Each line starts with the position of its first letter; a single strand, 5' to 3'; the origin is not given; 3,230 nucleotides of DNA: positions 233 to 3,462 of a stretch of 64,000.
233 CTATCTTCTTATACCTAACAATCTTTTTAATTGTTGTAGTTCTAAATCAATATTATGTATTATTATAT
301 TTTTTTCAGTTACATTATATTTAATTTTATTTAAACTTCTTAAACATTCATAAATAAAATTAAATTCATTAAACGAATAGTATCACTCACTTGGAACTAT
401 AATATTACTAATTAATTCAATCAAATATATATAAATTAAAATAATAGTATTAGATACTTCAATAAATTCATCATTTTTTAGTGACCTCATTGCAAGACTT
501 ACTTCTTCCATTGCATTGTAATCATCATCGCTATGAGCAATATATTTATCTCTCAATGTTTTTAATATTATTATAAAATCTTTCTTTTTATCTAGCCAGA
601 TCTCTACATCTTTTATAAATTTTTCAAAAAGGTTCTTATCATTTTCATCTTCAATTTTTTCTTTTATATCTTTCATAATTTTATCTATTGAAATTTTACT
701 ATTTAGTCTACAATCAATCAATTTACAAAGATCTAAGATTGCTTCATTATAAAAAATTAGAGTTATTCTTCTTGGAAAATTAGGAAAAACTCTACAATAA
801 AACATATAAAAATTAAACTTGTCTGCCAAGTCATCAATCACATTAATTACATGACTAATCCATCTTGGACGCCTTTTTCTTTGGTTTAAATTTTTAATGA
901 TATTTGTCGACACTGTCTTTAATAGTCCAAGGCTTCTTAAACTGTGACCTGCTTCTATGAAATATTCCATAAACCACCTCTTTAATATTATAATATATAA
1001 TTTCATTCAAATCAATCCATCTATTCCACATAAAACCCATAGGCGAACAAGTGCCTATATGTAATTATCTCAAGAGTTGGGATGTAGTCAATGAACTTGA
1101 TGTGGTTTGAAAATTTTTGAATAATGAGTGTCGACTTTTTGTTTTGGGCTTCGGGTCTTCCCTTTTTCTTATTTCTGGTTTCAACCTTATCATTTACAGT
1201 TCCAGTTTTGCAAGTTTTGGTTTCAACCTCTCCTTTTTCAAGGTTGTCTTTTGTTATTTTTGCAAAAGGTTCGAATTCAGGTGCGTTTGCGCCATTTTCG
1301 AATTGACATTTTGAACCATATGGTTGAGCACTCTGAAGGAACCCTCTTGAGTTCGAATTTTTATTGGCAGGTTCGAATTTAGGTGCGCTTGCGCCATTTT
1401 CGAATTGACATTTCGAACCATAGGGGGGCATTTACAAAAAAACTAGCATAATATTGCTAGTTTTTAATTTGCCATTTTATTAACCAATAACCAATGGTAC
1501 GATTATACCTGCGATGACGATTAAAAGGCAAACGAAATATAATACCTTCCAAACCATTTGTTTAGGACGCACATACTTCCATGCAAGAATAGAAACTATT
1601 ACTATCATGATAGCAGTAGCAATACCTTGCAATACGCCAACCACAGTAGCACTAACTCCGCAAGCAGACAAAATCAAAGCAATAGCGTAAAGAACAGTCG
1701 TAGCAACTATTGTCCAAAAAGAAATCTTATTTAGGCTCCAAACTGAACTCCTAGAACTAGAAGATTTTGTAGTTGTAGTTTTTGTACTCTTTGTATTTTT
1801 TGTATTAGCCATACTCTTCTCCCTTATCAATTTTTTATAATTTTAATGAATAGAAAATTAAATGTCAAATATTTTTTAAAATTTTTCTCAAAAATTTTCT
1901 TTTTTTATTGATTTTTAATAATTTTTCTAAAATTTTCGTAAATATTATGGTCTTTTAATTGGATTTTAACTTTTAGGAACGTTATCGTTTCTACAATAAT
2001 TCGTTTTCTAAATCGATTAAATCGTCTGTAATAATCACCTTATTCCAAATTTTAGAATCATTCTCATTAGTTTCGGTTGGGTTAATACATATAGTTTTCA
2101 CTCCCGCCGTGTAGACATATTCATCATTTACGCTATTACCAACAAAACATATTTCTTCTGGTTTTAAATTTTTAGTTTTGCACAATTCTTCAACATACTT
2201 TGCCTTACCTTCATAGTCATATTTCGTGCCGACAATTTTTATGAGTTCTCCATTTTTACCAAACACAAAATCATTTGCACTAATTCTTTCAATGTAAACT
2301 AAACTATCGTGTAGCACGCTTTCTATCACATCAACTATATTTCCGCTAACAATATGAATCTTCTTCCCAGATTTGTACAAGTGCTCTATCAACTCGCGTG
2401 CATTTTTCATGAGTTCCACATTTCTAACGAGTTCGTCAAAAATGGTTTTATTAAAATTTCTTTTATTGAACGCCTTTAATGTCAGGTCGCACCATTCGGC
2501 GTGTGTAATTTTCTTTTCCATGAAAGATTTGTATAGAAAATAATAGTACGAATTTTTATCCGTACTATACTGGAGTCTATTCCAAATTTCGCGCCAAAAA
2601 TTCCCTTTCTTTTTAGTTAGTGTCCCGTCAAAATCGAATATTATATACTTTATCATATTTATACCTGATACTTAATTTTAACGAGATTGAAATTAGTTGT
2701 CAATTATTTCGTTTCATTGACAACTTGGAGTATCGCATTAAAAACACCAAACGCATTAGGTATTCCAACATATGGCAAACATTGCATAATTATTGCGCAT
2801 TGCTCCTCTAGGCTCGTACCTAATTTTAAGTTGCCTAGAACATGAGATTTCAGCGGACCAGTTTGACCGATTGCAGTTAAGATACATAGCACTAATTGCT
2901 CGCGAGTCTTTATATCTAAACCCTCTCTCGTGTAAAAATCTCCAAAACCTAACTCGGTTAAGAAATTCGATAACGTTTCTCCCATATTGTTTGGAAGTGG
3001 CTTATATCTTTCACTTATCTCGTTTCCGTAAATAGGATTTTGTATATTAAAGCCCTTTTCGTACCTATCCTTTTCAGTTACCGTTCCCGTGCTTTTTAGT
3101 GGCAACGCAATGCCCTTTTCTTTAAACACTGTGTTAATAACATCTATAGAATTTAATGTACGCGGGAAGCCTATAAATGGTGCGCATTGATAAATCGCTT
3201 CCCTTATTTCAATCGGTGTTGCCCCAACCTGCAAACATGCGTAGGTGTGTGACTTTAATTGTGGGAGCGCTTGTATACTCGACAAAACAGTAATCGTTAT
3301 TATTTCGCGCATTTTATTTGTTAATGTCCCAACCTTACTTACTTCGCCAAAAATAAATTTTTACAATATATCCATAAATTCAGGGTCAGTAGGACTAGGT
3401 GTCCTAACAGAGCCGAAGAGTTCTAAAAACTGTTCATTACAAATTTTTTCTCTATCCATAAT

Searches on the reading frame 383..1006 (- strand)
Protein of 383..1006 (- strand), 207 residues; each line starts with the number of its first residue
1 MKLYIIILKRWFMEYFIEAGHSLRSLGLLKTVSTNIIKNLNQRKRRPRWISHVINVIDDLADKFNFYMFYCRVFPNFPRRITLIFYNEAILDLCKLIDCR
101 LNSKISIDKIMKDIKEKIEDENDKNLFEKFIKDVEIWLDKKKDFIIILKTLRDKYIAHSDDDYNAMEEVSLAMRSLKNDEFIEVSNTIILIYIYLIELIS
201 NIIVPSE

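Call 85: search_protein_families(library=pfam, proteins=[window:383-1006:-], max_evalue=0.00001)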
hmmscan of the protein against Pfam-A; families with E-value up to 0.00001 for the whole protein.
window:383-1006:- (207 aa): 1 family
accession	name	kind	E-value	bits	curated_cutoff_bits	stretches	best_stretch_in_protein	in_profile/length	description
PF18734.6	HEPN_AbiU2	-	2.8e-09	37.2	26.8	1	75-201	39-174/193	AbiU2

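Call 88: find_encoding_contigs(protein=window:383-1006:-, flank=10000, max_places=2)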
Protein window:383-1006:- (207 aa): no gene with exactly this product is on record in the collection.

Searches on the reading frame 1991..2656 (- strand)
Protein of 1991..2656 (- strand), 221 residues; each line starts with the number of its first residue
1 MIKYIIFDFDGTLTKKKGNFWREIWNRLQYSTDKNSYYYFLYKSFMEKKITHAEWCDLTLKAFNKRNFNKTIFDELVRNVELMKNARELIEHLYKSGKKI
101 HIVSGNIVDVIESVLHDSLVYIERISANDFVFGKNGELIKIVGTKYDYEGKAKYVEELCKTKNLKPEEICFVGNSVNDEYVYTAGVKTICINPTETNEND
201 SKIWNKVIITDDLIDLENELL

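Call 85: search_protein_families(library=pfam, proteins=[window:1991-2656:-], max_evalue=0.00001)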
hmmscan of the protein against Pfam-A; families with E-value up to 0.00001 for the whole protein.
window:1991-2656:- (221 aa): 3 families
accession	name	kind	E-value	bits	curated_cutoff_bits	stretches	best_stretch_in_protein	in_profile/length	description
PF00702.32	Hydrolase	-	6.3e-13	50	26.4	1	2-178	1-183/191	haloacid dehalogenase-like hydrolase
PF12710.13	HAD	-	1e-10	42.8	27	1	5-178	1-184/189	haloacid dehalogenase-like hydrolase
PF13419.12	HAD_2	-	1.7e-09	38.5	23.8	1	5-189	1-176/178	Haloacid dehalogenase-like hydrolase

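Call 90: find_encoding_contigs(protein=window:1991-2656:-, flank=10000, max_places=2)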
Protein window:1991-2656:- (221 aa): 1 contig read that carries it; 1 place shown.
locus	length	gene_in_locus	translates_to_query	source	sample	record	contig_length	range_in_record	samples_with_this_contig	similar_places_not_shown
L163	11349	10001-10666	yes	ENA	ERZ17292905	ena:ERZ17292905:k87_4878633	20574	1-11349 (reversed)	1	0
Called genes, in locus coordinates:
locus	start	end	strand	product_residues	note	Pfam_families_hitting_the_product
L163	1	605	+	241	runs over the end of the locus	PF08032:SpoU_sub_bind, PF00588:SpoU_methylase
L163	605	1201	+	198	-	PF04542:Sigma70_r2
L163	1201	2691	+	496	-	PF05496:RuvB_N (faint), PF13177:DNA_pol3_delta2, PF00004:AAA, PF13401:AAA_22 (weak), PF22608:DNAX_ATPase_lid, PF12169:DNA_pol3_gamma3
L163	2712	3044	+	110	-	PF02575:YbaB_DNA_bd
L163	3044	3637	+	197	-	PF21176:RecR_HhH, PF02132:RecR_ZnF, PF01751:Toprim, PF13662:Toprim_4, PF21175:RecR_C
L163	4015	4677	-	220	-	-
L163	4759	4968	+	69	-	PF12844:HTH_19, PF13560:HTH_31, PF01381:HTH_3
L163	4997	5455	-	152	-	PF00583:Acetyltransf_1, PF13673:Acetyltransf_10, PF13420:Acetyltransf_4 (weak), PF13508:Acetyltransf_7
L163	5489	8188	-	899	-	PF07517:SecA_DEAD, PF00270:DEAD, PF01043:SecA_PP_bind, PF21090:P-loop_SecA, PF07516:SecA_SW, PF02810:SEC-C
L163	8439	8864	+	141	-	PF07883:Cupin_2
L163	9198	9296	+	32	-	-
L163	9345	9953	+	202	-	PF02627:CMD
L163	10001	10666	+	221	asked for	PF00702:Hydrolase, PF08282:Hydrolase_3 (faint), PF12710:HAD, PF13419:HAD_2 (weak)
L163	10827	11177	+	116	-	-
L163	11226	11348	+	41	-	?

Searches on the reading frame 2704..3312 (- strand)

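Call 85: search_protein_families(library=pfam, proteins=[window:2704-3312:-], max_evalue=0.00001)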
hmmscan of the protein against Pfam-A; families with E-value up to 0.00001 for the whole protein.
window:2704-3312:- (202 aa): 1 family
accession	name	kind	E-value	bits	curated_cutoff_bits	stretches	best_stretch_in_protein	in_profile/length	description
PF02627.25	CMD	-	3.4e-21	75.5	23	2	2-58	25-81/84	Carboxymuconolactone decarboxylase family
